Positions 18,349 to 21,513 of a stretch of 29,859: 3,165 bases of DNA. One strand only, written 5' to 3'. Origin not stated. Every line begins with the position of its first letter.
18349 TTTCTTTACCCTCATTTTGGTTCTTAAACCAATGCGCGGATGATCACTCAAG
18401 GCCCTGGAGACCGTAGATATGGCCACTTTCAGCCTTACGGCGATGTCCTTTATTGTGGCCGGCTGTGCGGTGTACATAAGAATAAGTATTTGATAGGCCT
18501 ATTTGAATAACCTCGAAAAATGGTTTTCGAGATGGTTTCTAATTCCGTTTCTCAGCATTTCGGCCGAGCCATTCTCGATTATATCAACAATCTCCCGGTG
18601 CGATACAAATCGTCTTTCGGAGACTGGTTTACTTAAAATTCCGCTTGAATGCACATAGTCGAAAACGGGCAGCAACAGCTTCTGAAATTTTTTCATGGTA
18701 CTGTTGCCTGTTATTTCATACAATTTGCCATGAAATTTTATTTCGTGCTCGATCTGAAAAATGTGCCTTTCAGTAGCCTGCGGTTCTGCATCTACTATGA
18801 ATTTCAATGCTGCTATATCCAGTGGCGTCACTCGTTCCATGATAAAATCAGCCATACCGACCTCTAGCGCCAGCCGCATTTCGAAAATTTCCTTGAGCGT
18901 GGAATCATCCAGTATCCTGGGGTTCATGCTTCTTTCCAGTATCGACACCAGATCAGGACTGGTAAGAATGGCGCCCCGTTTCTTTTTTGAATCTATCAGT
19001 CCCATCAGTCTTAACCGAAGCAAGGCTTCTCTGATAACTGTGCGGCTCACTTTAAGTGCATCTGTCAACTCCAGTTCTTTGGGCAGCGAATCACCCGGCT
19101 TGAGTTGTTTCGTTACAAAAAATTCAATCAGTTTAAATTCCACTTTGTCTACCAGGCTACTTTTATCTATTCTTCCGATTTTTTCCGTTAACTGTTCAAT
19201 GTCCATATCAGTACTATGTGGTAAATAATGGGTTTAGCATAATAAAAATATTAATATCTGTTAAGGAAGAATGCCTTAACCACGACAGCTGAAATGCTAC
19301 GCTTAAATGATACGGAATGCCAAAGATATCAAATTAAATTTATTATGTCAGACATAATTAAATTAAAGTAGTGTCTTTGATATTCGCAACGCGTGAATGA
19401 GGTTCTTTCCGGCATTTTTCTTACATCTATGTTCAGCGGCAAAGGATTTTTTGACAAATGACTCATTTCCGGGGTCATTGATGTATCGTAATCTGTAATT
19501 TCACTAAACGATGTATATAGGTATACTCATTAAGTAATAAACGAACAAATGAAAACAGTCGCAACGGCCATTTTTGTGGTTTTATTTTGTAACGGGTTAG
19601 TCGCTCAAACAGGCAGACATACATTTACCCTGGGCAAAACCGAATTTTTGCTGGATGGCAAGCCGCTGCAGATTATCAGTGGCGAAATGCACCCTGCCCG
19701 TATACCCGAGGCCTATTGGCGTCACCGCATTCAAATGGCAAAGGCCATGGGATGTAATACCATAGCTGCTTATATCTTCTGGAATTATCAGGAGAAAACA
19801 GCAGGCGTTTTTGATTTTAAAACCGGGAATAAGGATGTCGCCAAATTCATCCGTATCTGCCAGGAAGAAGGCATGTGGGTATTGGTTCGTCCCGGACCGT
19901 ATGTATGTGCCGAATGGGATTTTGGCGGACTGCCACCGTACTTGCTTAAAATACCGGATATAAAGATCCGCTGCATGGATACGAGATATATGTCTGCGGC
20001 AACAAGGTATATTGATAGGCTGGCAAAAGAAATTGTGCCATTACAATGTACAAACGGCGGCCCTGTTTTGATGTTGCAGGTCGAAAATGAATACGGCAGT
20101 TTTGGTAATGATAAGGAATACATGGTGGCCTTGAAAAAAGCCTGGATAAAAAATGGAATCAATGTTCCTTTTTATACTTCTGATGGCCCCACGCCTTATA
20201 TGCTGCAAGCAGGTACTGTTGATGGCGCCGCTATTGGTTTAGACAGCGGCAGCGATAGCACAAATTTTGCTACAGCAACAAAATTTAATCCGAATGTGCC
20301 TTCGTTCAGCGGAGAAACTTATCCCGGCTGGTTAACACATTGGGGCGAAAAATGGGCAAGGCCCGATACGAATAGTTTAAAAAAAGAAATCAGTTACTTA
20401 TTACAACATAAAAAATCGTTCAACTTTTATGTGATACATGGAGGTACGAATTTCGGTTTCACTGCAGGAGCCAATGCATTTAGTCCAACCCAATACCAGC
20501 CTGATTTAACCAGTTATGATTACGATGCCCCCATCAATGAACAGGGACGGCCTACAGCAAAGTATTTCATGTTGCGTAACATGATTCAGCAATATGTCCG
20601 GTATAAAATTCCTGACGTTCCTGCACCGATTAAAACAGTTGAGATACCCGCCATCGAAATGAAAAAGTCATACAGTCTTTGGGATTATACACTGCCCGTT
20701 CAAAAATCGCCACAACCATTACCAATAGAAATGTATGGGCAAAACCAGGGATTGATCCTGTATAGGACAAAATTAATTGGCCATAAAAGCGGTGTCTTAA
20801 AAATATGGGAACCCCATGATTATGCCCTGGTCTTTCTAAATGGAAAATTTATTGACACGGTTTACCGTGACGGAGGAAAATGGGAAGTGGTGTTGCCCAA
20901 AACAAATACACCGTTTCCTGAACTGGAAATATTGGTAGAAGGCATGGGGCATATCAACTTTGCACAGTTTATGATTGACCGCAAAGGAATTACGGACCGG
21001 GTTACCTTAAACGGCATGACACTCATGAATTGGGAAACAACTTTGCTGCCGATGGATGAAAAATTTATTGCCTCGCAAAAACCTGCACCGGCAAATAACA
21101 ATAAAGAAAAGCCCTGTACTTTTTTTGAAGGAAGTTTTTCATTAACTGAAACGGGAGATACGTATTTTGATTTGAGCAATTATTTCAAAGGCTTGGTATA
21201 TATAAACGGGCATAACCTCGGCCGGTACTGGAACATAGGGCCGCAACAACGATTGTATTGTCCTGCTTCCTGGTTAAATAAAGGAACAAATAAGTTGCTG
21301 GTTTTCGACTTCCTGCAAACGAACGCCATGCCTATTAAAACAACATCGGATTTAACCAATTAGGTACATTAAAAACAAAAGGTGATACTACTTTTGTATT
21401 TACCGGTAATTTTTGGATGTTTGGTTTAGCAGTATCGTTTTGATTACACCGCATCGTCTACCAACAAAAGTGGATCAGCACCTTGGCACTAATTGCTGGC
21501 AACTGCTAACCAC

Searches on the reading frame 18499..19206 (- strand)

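Call 4: search_protein_families(library=pfam, proteins=[window:18499-19206:-])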
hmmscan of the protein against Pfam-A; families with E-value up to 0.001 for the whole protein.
window:18499-19206:- (235 aa): 2 families
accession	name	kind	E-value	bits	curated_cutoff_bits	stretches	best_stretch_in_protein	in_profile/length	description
PF07729.17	FCD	-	2e-18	67.4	24.3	1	106-228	1-125/125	FCD domain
PF00392.27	GntR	-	1.6e-12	47.3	27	1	21-79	4-62/64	Bacterial regulatory proteins, gntR family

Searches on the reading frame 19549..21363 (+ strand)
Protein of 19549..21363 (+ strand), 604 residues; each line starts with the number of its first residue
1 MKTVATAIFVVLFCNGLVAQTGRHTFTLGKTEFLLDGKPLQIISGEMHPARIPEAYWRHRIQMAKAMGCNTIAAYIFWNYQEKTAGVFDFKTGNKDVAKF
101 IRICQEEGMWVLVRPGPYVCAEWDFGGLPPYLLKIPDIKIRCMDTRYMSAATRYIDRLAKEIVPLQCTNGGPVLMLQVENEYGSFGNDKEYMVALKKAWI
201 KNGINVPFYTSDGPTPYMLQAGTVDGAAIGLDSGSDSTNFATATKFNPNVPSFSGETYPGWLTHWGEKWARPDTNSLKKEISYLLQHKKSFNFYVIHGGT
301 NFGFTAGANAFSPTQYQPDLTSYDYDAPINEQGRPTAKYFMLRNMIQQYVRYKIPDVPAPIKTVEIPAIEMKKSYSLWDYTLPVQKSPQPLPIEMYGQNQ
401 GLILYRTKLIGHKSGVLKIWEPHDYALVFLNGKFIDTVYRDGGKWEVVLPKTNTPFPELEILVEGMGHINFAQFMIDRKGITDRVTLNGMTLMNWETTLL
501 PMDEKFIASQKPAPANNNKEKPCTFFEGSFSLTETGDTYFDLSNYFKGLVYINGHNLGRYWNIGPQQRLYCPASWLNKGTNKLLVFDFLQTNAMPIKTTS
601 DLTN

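Call 4: search_protein_families(library=pfam, proteins=[window:19549-21363:+])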
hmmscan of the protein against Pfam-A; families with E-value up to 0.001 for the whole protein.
window:19549-21363:+ (604 aa): 4 families
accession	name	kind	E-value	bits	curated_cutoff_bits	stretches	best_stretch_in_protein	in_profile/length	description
PF01301.25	Glyco_hydro_35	-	8.8e-107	357.8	27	1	32-348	1-318/319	Glycosyl hydrolases family 35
PF21467.3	BetaGal_gal-bd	-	2.8e-21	75.9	27.3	1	524-581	2-62/62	Beta-galactosidase, galactose-binding domain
PF21317.3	BetaGal_ABD_1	-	1.3e-20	73.9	27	1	390-498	1-110/113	Beta-galactosidase, first all-beta domain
PF13364.12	BetaGal_ABD2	-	3.1e-06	28.3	23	0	519-585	32-104/112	Beta-galactosidase second all-beta domain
